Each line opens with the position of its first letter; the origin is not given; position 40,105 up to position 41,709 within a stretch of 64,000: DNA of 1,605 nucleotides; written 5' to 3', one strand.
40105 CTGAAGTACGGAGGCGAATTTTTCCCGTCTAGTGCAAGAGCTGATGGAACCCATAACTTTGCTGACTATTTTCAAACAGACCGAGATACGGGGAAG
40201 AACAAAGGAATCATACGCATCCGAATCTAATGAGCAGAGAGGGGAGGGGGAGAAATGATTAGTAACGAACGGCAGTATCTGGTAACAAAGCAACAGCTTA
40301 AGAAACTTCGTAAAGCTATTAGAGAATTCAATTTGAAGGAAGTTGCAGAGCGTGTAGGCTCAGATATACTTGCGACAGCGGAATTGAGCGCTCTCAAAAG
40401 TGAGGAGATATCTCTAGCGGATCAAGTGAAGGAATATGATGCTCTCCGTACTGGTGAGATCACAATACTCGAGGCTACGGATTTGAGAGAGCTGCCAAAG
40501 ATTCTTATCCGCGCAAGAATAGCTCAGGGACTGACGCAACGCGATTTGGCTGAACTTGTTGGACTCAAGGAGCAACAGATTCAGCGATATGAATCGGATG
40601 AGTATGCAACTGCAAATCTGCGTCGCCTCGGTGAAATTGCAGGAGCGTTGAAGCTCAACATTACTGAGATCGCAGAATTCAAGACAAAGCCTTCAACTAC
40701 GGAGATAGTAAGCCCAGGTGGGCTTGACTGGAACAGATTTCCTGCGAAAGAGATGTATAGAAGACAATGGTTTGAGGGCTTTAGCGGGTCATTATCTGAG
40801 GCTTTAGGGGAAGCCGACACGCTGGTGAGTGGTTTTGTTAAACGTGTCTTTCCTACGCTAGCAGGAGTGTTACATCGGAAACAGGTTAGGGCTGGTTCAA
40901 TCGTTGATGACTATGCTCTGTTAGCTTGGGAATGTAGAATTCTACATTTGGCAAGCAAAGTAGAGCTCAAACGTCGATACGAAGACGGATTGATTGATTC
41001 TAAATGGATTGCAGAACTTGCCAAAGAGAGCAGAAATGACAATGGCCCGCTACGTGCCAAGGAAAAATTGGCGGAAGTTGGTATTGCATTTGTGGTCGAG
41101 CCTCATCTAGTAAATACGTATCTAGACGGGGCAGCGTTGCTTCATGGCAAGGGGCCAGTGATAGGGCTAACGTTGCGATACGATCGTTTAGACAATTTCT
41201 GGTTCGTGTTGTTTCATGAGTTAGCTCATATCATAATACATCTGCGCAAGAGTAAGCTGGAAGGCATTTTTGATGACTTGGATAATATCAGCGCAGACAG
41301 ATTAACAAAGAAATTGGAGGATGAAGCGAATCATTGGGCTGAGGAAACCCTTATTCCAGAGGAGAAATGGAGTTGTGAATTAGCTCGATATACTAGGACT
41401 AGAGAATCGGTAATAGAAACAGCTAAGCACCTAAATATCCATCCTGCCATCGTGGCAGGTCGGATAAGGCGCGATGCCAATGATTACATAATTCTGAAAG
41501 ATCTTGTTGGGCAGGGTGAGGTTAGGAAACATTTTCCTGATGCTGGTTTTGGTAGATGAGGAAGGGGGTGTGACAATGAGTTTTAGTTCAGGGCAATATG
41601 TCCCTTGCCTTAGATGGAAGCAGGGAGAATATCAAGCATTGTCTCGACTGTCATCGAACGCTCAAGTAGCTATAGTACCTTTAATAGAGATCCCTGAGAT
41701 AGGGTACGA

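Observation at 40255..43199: Candidate uncharacterised conflict/defence module: XRE-HTH/ImmA-IrrE peptidase, Beta-protein (sce7725-like) and sce7726-like PD-(D/E)xK nuclease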

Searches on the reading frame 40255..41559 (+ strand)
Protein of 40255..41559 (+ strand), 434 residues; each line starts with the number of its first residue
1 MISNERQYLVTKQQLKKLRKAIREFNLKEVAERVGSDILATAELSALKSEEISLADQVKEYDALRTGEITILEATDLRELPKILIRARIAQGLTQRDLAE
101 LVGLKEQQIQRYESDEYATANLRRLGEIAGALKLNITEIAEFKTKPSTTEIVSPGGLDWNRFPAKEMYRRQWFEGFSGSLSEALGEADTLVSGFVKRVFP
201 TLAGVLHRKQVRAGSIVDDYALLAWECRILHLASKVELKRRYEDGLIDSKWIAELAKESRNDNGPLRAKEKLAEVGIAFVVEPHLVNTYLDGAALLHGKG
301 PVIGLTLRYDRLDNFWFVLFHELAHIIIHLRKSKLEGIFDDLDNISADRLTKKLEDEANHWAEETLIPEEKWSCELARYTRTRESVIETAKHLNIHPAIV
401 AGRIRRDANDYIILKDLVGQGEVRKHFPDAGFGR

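Call 3: search_protein_families(library=pfam, proteins=[window:40255-41559:+], max_evalue=0.01)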
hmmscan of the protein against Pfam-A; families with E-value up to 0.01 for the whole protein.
window:40255-41559:+ (434 aa): 8 families
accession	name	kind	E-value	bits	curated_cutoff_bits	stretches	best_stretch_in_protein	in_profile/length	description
PF01381.28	HTH_3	-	9e-11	42.1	23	1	86-139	3-55/55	Helix-turn-helix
PF06114.19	Peptidase_M78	-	1.7e-08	34.7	22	1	287-403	15-121/123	IrrE N-terminal-like domain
PF13443.12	HTH_26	-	3.8e-07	30.7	22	1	89-144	7-62/63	Cro/C1-type HTH DNA-binding domain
PF12844.13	HTH_19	-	3.4e-05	24.1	30.2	1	86-139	6-58/64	Helix-turn-helix domain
PF13560.12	HTH_31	-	8.7e-05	23.2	27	1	86-141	8-63/64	Helix-turn-helix domain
PF13518.12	HTH_28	-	0.00028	21.3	25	0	89-113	9-33/52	Helix-turn-helix domain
PF13413.12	HTH_25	-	0.0017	18.6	24.6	1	84-118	2-36/62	Helix-turn-helix domain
PF13384.12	HTH_23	-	0.0027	17.9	24.6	0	88-112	13-37/50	Homeodomain-like domain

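Call 4: search_protein_families(library=ncbifam, proteins=[window:40255-41559:+], max_evalue=0.01)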
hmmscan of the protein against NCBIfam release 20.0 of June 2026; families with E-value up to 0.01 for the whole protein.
window:40255-41559:+ (434 aa): 7 families
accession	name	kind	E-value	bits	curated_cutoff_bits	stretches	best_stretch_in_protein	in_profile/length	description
NF052239.1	antitox_spr1629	equivalog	1.6e-07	30.7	335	1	317-381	210-265/377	spr1629 family repressor/antitoxin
NF041951.1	phage_RstR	subfamily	2.7e-07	30.8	80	1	81-141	4-63/108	RstR family transcriptional repressor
NF047948.1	male_kill_WMK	equivalog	9.8e-07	28.5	300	1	83-143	166-225/300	WO male-killing family protein Wmk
TIGR03830.1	CxxCG_CxxCG_HTH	subfamily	2.5e-05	24.1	61.8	1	81-118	67-104/127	type II TA system antitoxin MqsA family protein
TIGR03070.1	couple_hipB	subfamily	7.5e-05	22.6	71.65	1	82-132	5-54/58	type II toxin-antitoxin system Y4mF family antitoxin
TIGR00270.2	TIGR00270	equivalog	0.0012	18.6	110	1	84-118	80-114/159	multiprotein bridging factor aMBF1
NF007271.0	PRK09726.1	equivalog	0.0038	17.2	79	1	87-150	20-82/88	type II toxin-antitoxin system antitoxin HipB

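Call 5: search_protein_families(library=padloc, proteins=[window:40255-41559:+], max_evalue=0.01)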
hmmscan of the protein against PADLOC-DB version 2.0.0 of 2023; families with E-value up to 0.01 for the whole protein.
window:40255-41559:+ (434 aa): 15 families
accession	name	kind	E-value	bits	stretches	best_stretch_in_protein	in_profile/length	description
PDLC03982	PD-Lambda-2_B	-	5.9e-87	290.5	1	151-429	126-398/402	-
PDLC03947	RmrA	-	4.4e-12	43.5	2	262-376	155-261/383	-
PDLC03954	RmrA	-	4.3e-11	40.4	2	246-378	135-263/380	-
PDLC03952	RmrA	-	7.2e-11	39.5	2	80-136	23-78/395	-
PDLC03944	RmrA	-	1.9e-10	38.3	2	317-382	201-258/384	-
PDLC03949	RmrA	-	5.6e-10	36.6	1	82-136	5-58/363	-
PDLC03945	RmrA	-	1e-08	32.7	1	317-381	210-265/394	-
PDLC04141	capP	-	5.9e-08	30.5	1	254-390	11-136/242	capP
PDLC03951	RmrA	-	5e-07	27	0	82-130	11-58/400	-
PDLC03948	RmrA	-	1.4e-06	25.5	1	272-377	164-261/397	-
PDLC03946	RmrA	-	3.6e-06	23.9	0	320-403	195-263/357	-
PDLC04142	capH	-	0.0002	20.4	1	82-141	9-64/103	capH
PDLC02926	HTH_VI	-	0.00053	18.2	1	82-142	4-63/92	-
PDLC03953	RmrA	-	0.0044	14.3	0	316-376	209-253/373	-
PDLC03950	RmrA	-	0.0077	13.3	0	317-372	198-244/369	-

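Call 22: search_dna_similar(query=window:40255-41559:+, collection=plasmids, mode=protein, max_evalue=1e-10, max_rows=30)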
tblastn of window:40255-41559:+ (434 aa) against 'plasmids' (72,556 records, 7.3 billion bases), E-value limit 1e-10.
Records with a match: 52; places in all: 52; records where one place covers at least 80% of the query: 21.
Best place of each record, by identity: <60% 52.
By first word of the organism name: Rhizobium 6; Agrobacterium 4; Acinetobacter 4; Sinorhizobium 3; Roseovarius 3; Mesorhizobium 3; Paracoccus 2; Paraburkholderia 2; Acaryochloris 2; Tenacibaculum 2; and 20 more.
By predicted mobility (MOB-suite, as given by PLSDB): non-mobilizable 28; conjugative 18; mobilizable 6.
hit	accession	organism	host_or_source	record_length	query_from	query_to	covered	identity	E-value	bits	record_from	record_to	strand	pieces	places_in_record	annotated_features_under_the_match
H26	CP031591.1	Marinibacterium anthonyi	Isolate culture,marine surface water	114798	1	431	99%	40.8%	2e-90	306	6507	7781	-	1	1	putative transcription regulator containing HTH domain protein | hypothetical protein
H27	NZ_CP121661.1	Sinorhizobium terangae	Desmanthus virgatus,cell culture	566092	1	430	99%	39.4%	1e-87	298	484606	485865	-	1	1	XRE family transcriptional regulator | hypothetical protein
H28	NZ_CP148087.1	Sinorhizobium meliloti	Medicago sativa,cell culture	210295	1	427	98%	39.0%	2e-88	301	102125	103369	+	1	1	XRE family transcriptional regulator | hypothetical protein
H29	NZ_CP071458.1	Rhizobium lentis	lentil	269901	1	427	98%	39.0%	2e-88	300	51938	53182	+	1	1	XRE family transcriptional regulator | hypothetical protein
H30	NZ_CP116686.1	Agrobacterium fabrum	cell culture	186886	1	427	98%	38.9%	1e-87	298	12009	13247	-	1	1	XRE family transcriptional regulator | hypothetical protein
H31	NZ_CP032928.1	Agrobacterium tumefaciens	Rubus sp.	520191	1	427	98%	38.7%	8e-88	299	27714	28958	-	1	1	XRE family transcriptional regulator | hypothetical protein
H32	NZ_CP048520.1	Agrobacterium tumefaciens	walnut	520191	1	427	98%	38.7%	8e-88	299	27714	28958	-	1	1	XRE family transcriptional regulator | hypothetical protein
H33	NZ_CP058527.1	Agrobacterium tumefaciens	-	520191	1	427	98%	38.7%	8e-88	299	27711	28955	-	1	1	XRE family transcriptional regulator | hypothetical protein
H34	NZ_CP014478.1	Acinetobacter pittii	Homo sapiens,Wound swab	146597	1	427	98%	36.1%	1e-65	234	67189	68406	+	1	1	ImmA/IrrE family metallo-endopeptidase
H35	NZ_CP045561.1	Acinetobacter nosocomialis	Homo sapiens,blood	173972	1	427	98%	36.1%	1e-65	234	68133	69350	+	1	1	ImmA/IrrE family metallo-endopeptidase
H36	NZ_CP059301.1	Acinetobacter baumannii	Homo sapiens,blood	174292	1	427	98%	36.1%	1e-65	234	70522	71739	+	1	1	ImmA/IrrE family metallo-endopeptidase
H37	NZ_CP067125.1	Paracoccus alcaliphilus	whole organism,soil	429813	1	427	98%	35.3%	3e-70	248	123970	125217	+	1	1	XRE family transcriptional regulator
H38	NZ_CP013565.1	Rhizobium phaseoli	Phaseolus vulgaris,Whole ...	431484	1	427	98%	32.0%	1e-51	194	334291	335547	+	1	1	XRE family transcriptional regulator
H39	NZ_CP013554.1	Rhizobium phaseoli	Phaseolus vulgaris,Whole ...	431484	1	427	98%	32.0%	1e-51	194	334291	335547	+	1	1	XRE family transcriptional regulator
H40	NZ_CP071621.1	Rhizobium bangladeshense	lentil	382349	1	427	98%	31.7%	5e-53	198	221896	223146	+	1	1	XRE family transcriptional regulator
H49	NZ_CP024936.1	Paraburkholderia graminis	soil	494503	159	431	63%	37.9%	2e-41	164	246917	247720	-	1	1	ImmA/IrrE family metallo-endopeptidase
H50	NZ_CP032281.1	Acinetobacter sp. WCHA55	Culture,Sewage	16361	156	411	59%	38.3%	4e-44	172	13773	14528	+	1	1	ImmA/IrrE family metallo-endopeptidase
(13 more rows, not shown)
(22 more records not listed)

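Call 23: get_annotated_region(hit=H26, flank=4000)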
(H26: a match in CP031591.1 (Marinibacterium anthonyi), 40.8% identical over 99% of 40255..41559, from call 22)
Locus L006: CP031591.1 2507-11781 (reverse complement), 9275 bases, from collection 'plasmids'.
description: Marinibacterium anthonyi strain La 6 plasmid pLA6_006, complete sequence
organism: Marinibacterium anthonyi (NCBI taxid 2301217)
taxonomy: Bacteria; Pseudomonadota; Alphaproteobacteria; Rhodobacterales; Paracoccaceae; Marinibacterium; Marinibacterium anthonyi
host: -; source: Isolate culture,marine surface water; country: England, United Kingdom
typing (MOB-suite, as given by PLSDB): conjugative; relaxase MOBP; mating-pair formation MPF_T
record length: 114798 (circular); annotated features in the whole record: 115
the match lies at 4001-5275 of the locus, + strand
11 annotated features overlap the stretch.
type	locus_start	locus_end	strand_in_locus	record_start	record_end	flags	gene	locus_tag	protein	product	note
CDS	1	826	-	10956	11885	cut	-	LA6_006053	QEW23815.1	putative transposase OrfB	-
CDS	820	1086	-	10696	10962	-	-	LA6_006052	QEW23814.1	Transposase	-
CDS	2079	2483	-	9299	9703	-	ssb_2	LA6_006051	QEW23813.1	Helix-destabilizing protein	-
CDS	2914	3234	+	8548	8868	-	-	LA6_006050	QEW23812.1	H-NS histone family protein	-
CDS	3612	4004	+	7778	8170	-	-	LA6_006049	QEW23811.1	hypothetical protein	-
CDS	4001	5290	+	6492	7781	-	-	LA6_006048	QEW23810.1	putative transcription regulator containing HTH domain protein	-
CDS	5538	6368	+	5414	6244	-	-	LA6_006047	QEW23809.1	hypothetical protein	-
CDS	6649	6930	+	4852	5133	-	-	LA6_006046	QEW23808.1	hypothetical protein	-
CDS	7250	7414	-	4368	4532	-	-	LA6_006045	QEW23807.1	hypothetical protein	-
CDS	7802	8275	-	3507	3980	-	-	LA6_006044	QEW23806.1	hypothetical protein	-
CDS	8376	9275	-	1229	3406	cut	-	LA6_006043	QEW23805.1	plasmid partitioning protein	-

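Call 24: get_annotated_region(hit=H28, flank=4000)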
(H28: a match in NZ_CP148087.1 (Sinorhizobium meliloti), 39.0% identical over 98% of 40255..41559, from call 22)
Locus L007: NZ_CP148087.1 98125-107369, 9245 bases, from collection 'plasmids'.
description: Sinorhizobium meliloti strain 1132 plasmid pEm1132a, complete sequence
organism: Sinorhizobium meliloti (NCBI taxid 382)
taxonomy: Bacteria; Pseudomonadota; Alphaproteobacteria; Hyphomicrobiales; Rhizobiaceae; Sinorhizobium; Sinorhizobium meliloti
host: -; source: Medicago sativa,cell culture; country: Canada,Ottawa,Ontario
typing (MOB-suite, as given by PLSDB): conjugative; replicon rep_cluster_546; relaxase MOBQ; mating-pair formation MPF_T
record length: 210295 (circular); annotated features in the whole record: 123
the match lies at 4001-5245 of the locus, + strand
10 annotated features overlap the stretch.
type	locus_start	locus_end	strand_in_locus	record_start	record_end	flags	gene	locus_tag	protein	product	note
CDS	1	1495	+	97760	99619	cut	-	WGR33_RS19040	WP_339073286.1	ATP-dependent helicase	-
CDS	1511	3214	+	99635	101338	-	-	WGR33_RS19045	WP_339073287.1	RNA-directed DNA polymerase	-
CDS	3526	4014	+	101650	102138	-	-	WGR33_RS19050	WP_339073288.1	hypothetical protein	-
CDS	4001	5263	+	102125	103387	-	-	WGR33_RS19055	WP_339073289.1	XRE family transcriptional regulator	-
CDS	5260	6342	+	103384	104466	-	-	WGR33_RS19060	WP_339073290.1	beta family protein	-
CDS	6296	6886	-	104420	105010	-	-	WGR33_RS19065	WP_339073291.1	sce7726 family protein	-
CDS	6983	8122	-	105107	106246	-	-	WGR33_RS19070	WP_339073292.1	RHE_PE00001 family protein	-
CDS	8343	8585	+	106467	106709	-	-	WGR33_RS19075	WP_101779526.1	type II toxin-antitoxin system prevent-host-death family antitoxin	GO:0008219 - cell death [Evidence IEA]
CDS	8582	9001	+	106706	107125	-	-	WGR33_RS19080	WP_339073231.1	type II toxin-antitoxin system VapC family toxin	-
CDS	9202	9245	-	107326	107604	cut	-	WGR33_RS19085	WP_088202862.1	type II toxin-antitoxin system Phd/YefM family antitoxin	-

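Call 25: get_annotated_region(hit=H36, flank=4000)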
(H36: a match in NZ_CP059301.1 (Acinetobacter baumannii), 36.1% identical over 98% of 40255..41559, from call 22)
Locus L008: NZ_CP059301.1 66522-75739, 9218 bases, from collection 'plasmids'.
description: Acinetobacter baumannii strain AC1633 plasmid pAC1633-1, complete sequence
organism: Acinetobacter baumannii (NCBI taxid 470)
taxonomy: Bacteria; Pseudomonadota; Gammaproteobacteria; Moraxellales; Moraxellaceae; Acinetobacter; Acinetobacter baumannii
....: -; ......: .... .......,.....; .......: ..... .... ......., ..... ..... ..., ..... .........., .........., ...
typing (MOB-suite, as given by PLSDB): non-mobilizable
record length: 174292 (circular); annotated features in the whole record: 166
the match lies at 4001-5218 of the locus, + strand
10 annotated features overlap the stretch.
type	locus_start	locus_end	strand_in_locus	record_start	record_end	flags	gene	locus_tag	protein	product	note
CDS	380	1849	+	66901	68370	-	-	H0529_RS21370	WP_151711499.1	TnsD family Tn7-like transposition protein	-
CDS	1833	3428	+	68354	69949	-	-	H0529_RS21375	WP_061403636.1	Tn7-like element transposition protein TnsE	-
CDS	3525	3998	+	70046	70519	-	-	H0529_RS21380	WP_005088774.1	hypothetical protein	-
CDS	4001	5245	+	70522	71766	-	-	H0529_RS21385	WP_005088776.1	ImmA/IrrE family metallo-endopeptidase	-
CDS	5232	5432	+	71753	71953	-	-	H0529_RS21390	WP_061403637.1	hypothetical protein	-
CDS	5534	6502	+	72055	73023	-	-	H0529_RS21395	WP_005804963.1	IS30 family transposase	-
CDS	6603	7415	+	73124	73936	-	-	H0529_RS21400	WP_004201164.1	subclass B1 metallo-beta-lactamase NDM-1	-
predicted_resistance_gene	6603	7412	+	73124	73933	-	blaNDM-1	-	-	subclass B1 metallo-beta-lactamase NDM-1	predicted by amrfinderplus; class BETA-LACTAM; identity 100.0%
predicted_resistance_gene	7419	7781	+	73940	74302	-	ble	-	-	bleomycin binding protein Ble-MBL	predicted by amrfinderplus; class BLEOMYCIN; identity 100.0%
CDS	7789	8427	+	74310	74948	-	-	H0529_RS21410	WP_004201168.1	phosphoribosylanthranilate isomerase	GO:0000162 - tryptophan biosynthetic process [Evidence IEA]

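Call 26: get_annotated_region(hit=H37, flank=4000)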
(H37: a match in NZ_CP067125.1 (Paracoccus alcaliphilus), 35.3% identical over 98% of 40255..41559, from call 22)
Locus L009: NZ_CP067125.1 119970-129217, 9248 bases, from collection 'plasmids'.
description: Paracoccus alcaliphilus strain TK 1015 = DSM 8512 plasmid p429813, complete sequence
organism: Paracoccus alcaliphilus (NCBI taxid 34002)
taxonomy: Bacteria; Pseudomonadota; Alphaproteobacteria; Rhodobacterales; Paracoccaceae; Paracoccus; Paracoccus alcaliphilus
host: -; source: whole organism,soil; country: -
typing (MOB-suite, as given by PLSDB): non-mobilizable; replicon rep_cluster_229
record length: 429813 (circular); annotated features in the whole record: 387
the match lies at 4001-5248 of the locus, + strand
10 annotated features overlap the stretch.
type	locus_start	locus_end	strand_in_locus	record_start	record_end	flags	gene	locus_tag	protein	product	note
CDS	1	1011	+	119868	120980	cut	-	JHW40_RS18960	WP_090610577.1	BatD family protein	-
CDS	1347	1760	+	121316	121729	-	-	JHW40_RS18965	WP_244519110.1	cytochrome c family protein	-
CDS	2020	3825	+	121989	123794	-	-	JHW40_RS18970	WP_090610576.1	methanol/ethanol family PQQ-dependent dehydrogenase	-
CDS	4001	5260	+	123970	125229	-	-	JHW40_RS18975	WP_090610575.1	XRE family transcriptional regulator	-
CDS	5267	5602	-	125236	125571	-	-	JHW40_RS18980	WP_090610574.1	hypothetical protein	-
CDS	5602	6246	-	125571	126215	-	-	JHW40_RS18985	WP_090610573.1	hypothetical protein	-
CDS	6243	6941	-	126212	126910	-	-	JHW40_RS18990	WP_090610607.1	response regulator transcription factor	GO:0000160 - phosphorelay signal transduction system [Evidence IEA]; GO:0006355 - regulation of DNA-templated ...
CDS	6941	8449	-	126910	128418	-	-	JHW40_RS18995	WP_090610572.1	HAMP domain-containing sensor histidine kinase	GO:0007165 - signal transduction [Evidence IEA]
CDS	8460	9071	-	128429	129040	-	-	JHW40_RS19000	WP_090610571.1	hypothetical protein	-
CDS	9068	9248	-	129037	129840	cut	-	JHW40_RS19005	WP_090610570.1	ABC transporter permease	-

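Call 27: search_protein_families(library=padloc, proteins=[L007:3526-4014:+, L008:3525-3998:+, L006:3612-4004:+], max_evalue=0.01)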
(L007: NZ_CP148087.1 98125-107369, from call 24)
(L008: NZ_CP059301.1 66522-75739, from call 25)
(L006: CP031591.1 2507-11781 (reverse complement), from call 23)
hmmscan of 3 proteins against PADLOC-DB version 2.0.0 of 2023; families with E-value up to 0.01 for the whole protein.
L007:3526-4014:+ (162 aa): 1 family
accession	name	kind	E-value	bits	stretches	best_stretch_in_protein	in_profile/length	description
PDLC04744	PDC-M63A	-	3.9e-08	31.4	1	18-147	12-149/152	-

L008:3525-3998:+ (157 aa): 1 family
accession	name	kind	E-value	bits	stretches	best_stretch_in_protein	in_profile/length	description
PDLC04744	PDC-M63A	-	3.8e-08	31.5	1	18-147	12-150/152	-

L006:3612-4004:+ (130 aa): 1 family
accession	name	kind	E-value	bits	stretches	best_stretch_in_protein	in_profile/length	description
PDLC04744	PDC-M63A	-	8.5e-09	33.6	1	3-118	30-149/152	-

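Call 28: search_protein_families(library=pfam, proteins=[L007:3526-4014:+, L008:3525-3998:+, L006:3612-4004:+], max_evalue=0.01)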
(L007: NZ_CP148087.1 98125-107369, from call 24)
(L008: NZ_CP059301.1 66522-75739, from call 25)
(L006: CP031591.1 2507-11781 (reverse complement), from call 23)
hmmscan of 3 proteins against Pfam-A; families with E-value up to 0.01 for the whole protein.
L007:3526-4014:+ (162 aa): 1 family
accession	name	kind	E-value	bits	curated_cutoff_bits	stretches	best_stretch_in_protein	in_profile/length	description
PF22014.2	DUF6932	-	1e-28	101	27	1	15-145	8-141/142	Family of unknown function (DUF6932)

L008:3525-3998:+ (157 aa): 1 family
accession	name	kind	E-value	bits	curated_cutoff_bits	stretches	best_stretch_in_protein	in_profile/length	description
PF22014.2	DUF6932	-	9.8e-29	101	27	1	15-145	8-142/142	Family of unknown function (DUF6932)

L006:3612-4004:+ (130 aa): 1 family
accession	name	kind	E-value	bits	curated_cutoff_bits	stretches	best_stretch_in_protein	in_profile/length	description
PF22014.2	DUF6932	-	1.8e-27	97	27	1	2-117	24-142/142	Family of unknown function (DUF6932)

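Call 34: get_annotated_region(hit=H50, flank=3500)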
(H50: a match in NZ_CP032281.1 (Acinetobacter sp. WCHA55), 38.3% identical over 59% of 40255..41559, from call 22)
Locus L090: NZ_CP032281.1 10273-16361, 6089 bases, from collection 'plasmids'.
description: Acinetobacter sp. WCHA55 plasmid p2_010055, complete sequence
organism: Acinetobacter sp. WCHA55 (NCBI taxid 2004646)
taxonomy: Bacteria; Pseudomonadota; Gammaproteobacteria; Moraxellales; Moraxellaceae; Acinetobacter; Acinetobacter sp. WCHA55
host: -; source: Culture,Sewage; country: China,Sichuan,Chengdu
typing (MOB-suite, as given by PLSDB): non-mobilizable; replicon rep_cluster_1233
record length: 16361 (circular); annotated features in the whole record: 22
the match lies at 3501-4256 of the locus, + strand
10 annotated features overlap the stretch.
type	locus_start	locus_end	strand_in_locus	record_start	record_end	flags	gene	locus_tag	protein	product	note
CDS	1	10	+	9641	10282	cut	-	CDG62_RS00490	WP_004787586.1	TetR/AcrR family transcriptional regulator C-terminal domain-containing protein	GO:0045892 - negative regulation of DNA-templated transcription [Evidence IEA]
CDS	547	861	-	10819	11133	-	-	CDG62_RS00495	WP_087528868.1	hypothetical protein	-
CDS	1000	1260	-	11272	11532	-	-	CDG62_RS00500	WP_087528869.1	hypothetical protein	-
CDS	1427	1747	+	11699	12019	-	-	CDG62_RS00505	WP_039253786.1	type II toxin-antitoxin system RelE/ParE family toxin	-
CDS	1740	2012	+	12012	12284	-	nadS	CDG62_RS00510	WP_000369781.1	NadS family protein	-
CDS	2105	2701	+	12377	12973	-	-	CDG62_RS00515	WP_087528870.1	hypothetical protein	-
CDS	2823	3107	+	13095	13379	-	-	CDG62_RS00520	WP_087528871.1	type II toxin-antitoxin system HigB family toxin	-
CDS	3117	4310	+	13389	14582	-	-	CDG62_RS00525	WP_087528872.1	ImmA/IrrE family metallo-endopeptidase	-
CDS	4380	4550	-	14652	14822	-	-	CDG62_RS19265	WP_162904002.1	hypothetical protein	-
CDS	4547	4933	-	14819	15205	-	-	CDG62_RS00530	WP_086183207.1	hypothetical protein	-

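Call 35: get_annotated_region(hit=H49, flank=3500)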
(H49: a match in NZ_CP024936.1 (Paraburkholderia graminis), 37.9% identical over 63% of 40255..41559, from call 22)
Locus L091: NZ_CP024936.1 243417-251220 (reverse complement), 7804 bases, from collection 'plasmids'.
description: Paraburkholderia graminis strain PHS1 plasmid pPHS1_P, complete sequence
organism: Paraburkholderia graminis (NCBI taxid 60548)
taxonomy: Bacteria; Pseudomonadota; Betaproteobacteria; Burkholderiales; Burkholderiaceae; Paraburkholderia; Paraburkholderia graminis
host: -; source: soil; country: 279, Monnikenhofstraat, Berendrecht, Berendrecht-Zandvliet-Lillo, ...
typing (MOB-suite, as given by PLSDB): conjugative; relaxase MOBP; mating-pair formation MPF_F
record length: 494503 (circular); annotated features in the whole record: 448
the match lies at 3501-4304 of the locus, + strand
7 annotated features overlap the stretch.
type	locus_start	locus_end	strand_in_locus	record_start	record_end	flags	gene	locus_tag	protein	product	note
CDS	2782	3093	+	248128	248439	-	-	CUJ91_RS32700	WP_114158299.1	type II toxin-antitoxin system HigB family toxin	GO:0090304 - nucleic acid metabolic process [Evidence IEA]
CDS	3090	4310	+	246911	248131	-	-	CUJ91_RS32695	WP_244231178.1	ImmA/IrrE family metallo-endopeptidase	-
CDS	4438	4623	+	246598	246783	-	-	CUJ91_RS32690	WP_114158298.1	hypothetical protein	-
CDS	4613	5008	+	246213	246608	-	-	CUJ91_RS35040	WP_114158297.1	DUF6527 family protein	-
CDS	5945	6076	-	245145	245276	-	-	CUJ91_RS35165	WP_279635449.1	hypothetical protein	-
CDS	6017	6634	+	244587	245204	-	-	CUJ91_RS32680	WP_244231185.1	hypothetical protein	-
CDS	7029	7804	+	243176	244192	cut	-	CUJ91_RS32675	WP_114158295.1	type IV toxin-antitoxin system AbiEi family antitoxin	-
